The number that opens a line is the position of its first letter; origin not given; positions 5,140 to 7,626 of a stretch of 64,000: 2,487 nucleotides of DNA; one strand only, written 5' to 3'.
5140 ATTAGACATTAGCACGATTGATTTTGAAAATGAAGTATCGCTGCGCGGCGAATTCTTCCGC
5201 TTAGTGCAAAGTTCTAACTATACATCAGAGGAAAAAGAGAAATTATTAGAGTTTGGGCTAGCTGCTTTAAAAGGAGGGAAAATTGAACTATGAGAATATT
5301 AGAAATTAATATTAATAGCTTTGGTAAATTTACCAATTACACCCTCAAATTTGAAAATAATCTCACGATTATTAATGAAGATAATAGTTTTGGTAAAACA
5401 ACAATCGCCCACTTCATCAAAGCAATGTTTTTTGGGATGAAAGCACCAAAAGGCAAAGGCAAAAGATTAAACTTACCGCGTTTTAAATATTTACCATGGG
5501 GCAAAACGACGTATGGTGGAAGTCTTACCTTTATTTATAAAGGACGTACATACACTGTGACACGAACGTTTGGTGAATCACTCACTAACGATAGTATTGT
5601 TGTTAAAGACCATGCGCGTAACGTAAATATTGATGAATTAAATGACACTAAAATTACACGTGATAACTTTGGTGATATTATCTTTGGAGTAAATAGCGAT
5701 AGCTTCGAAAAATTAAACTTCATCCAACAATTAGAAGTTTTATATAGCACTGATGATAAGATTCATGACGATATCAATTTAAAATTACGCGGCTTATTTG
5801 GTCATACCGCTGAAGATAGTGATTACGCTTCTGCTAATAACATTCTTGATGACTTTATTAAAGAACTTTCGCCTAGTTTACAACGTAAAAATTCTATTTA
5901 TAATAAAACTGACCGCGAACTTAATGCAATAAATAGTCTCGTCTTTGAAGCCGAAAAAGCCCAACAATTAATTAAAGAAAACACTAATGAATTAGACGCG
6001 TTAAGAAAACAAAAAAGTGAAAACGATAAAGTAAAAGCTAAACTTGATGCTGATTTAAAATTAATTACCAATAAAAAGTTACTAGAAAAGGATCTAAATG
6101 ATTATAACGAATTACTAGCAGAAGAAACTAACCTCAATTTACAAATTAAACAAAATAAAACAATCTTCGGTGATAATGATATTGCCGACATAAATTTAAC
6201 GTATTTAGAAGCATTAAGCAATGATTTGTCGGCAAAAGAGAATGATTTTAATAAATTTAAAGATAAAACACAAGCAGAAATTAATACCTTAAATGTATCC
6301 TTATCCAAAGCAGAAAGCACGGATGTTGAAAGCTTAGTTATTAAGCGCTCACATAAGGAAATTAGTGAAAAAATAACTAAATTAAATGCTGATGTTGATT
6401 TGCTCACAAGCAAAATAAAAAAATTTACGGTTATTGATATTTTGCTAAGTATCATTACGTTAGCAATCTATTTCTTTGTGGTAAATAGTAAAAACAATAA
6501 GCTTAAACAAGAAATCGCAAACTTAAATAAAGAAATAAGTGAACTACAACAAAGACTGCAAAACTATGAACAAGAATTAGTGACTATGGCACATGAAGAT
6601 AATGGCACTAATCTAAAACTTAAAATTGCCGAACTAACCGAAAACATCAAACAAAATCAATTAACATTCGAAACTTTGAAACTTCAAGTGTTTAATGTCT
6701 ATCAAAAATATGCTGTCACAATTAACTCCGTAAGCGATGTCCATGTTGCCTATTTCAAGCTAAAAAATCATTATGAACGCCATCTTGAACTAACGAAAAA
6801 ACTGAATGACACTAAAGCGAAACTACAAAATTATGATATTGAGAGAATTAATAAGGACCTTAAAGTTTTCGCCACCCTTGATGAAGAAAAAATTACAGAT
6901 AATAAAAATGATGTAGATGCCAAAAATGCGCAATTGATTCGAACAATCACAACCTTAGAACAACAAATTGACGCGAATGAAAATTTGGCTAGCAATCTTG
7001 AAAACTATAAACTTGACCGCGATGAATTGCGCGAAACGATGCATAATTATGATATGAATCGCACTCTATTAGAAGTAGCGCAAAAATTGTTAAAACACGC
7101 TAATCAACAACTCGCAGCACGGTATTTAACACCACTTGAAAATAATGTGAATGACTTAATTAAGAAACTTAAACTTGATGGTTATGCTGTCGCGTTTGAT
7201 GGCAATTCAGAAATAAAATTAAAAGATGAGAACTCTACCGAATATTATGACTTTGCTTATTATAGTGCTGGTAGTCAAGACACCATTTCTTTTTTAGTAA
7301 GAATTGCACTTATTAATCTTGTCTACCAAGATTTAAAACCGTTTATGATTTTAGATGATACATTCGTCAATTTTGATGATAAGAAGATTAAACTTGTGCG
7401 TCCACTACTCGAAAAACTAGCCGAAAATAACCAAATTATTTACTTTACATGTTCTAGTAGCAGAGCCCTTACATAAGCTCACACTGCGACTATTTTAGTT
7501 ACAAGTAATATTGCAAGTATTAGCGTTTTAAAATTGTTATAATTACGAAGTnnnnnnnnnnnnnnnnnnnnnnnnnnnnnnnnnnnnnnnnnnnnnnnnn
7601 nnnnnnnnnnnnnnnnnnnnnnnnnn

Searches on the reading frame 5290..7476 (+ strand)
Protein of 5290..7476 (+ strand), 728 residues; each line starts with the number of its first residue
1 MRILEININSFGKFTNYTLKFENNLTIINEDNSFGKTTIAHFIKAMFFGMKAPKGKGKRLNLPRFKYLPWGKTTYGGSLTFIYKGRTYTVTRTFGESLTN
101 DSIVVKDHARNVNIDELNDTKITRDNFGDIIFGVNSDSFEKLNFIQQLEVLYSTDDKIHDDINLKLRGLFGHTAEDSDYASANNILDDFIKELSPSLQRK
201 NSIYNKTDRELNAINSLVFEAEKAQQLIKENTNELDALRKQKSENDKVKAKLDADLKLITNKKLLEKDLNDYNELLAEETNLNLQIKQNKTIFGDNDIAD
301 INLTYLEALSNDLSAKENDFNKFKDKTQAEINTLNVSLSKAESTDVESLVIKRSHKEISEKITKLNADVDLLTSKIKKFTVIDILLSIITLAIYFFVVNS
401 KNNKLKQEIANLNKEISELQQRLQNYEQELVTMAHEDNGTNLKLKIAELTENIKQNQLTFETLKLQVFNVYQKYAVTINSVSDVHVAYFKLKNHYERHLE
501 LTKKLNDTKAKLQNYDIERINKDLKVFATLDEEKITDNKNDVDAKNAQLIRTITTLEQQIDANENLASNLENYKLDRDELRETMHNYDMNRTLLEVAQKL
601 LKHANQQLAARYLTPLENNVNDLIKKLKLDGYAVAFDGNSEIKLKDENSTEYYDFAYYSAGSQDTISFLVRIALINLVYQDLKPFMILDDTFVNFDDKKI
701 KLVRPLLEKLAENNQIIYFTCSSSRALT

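Call 79: search_protein_families(library=pfam, proteins=[window:5290-7476:+], max_evalue=0.001)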
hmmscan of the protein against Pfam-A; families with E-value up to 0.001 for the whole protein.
window:5290-7476:+ (728 aa): 2 families
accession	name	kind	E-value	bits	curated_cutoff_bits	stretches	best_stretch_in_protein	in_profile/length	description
PF13514.12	AAA_27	-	9.7e-07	29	22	1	1-52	1-55/206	AAA domain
PF13476.12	AAA_23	-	1.4e-06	29.6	27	1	6-273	2-197/201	AAA domain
